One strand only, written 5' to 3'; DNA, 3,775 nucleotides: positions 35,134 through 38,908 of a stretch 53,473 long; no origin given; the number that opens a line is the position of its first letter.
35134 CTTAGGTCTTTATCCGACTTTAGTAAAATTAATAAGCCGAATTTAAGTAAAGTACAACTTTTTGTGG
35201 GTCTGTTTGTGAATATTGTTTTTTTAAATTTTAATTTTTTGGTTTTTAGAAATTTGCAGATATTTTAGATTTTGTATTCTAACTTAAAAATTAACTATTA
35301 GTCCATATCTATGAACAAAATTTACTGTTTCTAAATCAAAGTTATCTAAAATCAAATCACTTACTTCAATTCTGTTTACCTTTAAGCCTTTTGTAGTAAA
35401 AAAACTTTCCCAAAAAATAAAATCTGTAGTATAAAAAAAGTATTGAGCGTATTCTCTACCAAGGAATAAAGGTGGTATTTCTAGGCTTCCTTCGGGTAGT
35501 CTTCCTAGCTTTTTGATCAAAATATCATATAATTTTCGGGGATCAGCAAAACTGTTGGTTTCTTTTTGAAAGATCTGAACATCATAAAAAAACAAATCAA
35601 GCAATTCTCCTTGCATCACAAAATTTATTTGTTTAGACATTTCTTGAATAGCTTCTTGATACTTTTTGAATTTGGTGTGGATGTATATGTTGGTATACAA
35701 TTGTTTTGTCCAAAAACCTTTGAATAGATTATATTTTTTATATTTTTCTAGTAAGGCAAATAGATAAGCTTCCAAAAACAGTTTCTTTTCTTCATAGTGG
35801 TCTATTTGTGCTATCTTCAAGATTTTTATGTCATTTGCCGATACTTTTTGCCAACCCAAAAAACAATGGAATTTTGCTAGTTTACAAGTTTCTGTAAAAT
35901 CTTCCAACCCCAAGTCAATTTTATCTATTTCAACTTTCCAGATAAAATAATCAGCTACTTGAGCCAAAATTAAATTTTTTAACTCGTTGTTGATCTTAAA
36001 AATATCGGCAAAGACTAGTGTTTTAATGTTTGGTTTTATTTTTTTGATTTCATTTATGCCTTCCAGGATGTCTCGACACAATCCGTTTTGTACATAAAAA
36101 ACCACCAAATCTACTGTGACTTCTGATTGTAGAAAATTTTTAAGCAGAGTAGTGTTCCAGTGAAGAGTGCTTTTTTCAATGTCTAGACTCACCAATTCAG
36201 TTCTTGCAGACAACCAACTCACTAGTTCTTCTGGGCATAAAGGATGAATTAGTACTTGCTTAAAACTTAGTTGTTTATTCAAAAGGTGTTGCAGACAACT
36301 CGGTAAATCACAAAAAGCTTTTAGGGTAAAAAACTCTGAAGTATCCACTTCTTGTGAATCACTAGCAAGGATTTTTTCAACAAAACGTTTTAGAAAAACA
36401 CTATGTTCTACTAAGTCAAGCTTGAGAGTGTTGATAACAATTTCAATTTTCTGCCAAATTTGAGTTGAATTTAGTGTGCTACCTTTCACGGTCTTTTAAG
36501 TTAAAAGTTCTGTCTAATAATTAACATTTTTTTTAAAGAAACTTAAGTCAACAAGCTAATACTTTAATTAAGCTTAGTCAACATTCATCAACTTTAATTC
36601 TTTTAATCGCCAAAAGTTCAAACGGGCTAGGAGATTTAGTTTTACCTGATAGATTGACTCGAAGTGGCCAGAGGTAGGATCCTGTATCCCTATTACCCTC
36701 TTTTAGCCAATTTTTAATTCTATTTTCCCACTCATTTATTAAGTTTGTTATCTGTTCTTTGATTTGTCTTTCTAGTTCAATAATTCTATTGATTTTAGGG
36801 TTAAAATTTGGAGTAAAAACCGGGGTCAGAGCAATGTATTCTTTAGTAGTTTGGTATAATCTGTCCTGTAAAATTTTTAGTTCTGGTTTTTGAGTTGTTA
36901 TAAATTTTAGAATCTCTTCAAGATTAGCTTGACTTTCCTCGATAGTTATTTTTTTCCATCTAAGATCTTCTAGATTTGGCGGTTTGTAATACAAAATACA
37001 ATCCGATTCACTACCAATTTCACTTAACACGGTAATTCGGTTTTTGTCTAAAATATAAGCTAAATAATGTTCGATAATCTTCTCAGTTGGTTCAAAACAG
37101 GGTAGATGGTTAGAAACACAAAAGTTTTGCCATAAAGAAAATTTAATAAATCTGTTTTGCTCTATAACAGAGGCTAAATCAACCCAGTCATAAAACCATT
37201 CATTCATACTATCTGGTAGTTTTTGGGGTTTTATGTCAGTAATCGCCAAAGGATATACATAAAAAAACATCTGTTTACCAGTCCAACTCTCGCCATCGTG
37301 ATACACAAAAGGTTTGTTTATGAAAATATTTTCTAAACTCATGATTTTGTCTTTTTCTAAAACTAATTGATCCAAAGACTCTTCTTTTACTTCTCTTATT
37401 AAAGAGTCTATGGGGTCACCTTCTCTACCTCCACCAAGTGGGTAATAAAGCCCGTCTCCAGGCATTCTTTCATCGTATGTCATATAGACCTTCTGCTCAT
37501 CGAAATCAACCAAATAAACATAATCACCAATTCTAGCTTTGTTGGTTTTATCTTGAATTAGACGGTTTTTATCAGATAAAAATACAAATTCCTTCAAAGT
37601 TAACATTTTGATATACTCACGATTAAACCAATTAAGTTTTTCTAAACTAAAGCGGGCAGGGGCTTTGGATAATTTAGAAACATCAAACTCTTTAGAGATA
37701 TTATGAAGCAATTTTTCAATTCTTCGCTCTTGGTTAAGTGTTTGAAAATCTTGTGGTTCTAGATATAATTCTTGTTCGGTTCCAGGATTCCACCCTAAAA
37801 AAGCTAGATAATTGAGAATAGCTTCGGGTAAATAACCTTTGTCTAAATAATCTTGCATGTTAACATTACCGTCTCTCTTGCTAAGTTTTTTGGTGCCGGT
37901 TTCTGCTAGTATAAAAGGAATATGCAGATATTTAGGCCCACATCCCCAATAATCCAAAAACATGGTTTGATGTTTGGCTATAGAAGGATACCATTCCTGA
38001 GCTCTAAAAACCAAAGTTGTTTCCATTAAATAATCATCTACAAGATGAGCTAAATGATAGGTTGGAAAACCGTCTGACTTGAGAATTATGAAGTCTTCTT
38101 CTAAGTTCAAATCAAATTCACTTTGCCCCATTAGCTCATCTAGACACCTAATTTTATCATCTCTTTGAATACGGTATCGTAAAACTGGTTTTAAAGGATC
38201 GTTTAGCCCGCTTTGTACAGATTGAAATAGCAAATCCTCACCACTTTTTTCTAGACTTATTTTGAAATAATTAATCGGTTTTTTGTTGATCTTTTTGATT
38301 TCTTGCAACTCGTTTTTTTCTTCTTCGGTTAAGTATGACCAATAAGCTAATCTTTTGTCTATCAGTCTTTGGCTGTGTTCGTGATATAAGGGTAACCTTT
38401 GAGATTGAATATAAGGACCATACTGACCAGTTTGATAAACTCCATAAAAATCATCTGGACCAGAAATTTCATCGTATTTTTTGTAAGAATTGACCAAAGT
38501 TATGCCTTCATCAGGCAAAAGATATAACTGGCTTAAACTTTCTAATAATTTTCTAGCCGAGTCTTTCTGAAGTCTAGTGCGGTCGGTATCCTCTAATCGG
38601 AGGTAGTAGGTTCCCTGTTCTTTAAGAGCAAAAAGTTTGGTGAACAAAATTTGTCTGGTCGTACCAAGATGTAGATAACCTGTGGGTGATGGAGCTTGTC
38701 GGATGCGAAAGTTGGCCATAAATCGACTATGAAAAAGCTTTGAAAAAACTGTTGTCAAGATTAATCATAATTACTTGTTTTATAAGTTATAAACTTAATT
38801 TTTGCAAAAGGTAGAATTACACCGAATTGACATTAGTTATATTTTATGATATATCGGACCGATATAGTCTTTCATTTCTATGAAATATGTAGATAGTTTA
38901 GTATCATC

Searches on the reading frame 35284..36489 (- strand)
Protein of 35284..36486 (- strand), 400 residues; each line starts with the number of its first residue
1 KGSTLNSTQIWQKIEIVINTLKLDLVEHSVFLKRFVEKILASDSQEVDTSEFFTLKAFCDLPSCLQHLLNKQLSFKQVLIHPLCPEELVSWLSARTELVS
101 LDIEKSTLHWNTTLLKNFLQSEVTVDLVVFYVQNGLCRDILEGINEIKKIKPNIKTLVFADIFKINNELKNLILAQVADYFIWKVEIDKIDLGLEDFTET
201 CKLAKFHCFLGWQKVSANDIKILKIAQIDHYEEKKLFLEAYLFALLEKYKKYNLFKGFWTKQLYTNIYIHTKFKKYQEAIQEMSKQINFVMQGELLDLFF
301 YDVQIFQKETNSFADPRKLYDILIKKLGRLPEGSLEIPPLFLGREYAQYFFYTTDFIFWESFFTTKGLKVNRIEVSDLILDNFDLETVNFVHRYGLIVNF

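Call 36: find_encoding_contigs(protein=window:35284-36486:-, flank=10000, max_places=1)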
Protein window:35284-36486:- (400 aa): no gene with exactly this product is on record in the collection.

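Call 52: search_protein_families(library=pfam, proteins=[window:35287-36489:-], max_evalue=0.001)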
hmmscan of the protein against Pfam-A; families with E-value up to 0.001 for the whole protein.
window:35287-36489:- (401 aa): 0 families

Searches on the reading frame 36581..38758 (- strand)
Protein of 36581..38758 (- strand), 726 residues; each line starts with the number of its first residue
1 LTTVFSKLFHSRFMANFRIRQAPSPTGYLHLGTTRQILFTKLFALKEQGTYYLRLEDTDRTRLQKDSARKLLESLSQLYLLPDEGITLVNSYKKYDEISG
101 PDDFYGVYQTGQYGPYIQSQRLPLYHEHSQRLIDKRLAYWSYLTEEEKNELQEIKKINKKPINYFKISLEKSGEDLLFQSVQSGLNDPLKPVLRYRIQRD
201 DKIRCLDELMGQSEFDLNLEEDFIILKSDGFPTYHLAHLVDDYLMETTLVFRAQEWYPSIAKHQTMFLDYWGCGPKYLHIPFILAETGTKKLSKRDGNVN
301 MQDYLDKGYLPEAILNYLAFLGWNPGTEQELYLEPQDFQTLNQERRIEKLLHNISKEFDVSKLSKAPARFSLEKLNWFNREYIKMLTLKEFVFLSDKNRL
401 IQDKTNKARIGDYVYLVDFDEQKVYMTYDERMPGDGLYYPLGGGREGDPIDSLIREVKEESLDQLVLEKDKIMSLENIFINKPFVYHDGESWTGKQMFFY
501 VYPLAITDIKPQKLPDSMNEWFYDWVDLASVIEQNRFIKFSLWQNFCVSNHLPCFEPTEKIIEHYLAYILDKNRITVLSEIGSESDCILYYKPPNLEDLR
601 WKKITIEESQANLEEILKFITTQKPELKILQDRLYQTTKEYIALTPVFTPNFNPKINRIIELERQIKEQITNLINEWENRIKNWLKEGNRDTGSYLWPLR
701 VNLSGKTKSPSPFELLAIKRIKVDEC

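Call 53: search_protein_families(library=pfam, proteins=[window:36581-38758:-], max_evalue=0.001)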
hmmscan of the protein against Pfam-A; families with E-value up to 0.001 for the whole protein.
window:36581-38758:- (726 aa): 2 families
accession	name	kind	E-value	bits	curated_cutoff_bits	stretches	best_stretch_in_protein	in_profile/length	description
PF00749.27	tRNA-synt_1c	-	2.9e-58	197.7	23.4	1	18-340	3-294/314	tRNA synthetases class I (E and Q), catalytic domain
PF19269.4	Anticodon_2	-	6.8e-09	36.7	23.6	1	676-718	85-127/141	Anticodon binding domain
